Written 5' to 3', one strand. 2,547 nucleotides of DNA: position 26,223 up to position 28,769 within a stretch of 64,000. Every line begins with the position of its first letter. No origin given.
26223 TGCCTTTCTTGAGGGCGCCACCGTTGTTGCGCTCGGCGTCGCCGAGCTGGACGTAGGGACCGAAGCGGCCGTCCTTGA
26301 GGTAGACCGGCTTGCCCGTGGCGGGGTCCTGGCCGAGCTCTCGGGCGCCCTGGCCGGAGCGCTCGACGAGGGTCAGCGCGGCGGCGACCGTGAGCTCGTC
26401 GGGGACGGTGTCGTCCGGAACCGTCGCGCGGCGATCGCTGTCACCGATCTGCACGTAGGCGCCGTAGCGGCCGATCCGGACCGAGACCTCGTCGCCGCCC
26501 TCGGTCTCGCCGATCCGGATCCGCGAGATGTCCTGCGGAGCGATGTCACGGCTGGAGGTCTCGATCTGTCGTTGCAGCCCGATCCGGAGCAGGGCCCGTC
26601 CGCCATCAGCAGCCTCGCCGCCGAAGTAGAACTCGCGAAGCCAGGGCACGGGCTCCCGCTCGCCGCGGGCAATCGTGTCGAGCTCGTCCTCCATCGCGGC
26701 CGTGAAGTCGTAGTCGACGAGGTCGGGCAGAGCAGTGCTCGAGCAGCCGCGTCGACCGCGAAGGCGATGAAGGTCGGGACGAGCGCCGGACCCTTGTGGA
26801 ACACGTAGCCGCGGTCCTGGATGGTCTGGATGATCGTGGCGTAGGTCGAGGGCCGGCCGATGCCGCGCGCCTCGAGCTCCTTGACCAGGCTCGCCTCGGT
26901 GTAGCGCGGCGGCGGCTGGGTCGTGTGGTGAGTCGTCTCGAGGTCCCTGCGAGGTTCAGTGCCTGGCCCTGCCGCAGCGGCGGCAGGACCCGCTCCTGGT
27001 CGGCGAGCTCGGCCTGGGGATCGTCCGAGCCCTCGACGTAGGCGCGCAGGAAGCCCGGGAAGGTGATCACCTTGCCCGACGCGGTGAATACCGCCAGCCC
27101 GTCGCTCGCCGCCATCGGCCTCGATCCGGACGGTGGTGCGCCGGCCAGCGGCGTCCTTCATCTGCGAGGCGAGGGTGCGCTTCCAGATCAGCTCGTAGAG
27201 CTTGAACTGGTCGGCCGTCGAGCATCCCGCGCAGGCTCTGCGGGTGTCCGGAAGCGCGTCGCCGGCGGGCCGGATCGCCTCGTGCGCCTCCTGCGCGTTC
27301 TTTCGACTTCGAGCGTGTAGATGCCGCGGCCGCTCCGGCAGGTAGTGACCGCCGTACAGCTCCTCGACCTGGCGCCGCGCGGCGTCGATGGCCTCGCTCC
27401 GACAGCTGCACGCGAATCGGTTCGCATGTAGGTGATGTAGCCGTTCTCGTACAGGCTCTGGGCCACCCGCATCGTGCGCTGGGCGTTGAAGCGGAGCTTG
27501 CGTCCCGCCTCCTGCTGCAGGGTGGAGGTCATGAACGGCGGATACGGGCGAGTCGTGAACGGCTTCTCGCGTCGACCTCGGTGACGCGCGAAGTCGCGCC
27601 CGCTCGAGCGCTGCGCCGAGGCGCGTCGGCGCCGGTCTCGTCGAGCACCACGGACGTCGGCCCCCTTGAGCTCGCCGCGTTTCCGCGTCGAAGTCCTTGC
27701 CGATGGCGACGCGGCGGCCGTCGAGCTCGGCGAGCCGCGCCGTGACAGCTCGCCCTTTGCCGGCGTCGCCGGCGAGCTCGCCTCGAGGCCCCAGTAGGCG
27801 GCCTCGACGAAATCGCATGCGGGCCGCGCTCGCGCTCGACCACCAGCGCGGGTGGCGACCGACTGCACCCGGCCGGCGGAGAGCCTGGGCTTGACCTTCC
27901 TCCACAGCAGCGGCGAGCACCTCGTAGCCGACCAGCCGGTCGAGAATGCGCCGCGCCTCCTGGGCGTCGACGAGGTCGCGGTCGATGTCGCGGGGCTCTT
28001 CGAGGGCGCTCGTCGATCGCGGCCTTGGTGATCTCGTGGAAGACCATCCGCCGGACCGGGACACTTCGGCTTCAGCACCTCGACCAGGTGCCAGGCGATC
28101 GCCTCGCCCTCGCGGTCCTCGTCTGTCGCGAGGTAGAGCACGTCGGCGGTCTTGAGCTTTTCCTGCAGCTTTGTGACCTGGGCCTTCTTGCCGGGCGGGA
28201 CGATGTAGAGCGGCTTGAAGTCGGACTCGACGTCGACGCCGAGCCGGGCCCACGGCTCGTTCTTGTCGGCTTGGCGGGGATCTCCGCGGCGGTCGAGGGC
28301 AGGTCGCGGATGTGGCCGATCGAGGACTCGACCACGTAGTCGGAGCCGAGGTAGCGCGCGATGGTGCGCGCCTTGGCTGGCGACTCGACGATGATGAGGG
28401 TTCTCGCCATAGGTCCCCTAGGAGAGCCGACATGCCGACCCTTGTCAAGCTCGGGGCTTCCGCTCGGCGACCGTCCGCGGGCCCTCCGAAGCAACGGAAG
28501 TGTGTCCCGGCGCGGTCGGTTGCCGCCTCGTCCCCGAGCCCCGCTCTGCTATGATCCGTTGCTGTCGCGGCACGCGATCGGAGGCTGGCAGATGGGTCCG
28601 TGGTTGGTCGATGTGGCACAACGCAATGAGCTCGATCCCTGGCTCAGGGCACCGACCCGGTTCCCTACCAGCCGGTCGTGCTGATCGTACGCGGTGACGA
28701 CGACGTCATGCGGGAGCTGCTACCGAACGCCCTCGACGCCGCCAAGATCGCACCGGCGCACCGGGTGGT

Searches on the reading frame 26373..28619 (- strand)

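Call 65: search_protein_families(library=pfam, proteins=[window:26373-28619:-], max_evalue=0.00001)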
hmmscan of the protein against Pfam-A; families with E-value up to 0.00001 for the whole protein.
window:26373-28619:- (748 aa): 1 family
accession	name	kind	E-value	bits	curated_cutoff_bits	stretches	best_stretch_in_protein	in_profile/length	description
PF01131.25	Topoisom_bac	-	2.1e-42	146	35.1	2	559-626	310-377/411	DNA topoisomerase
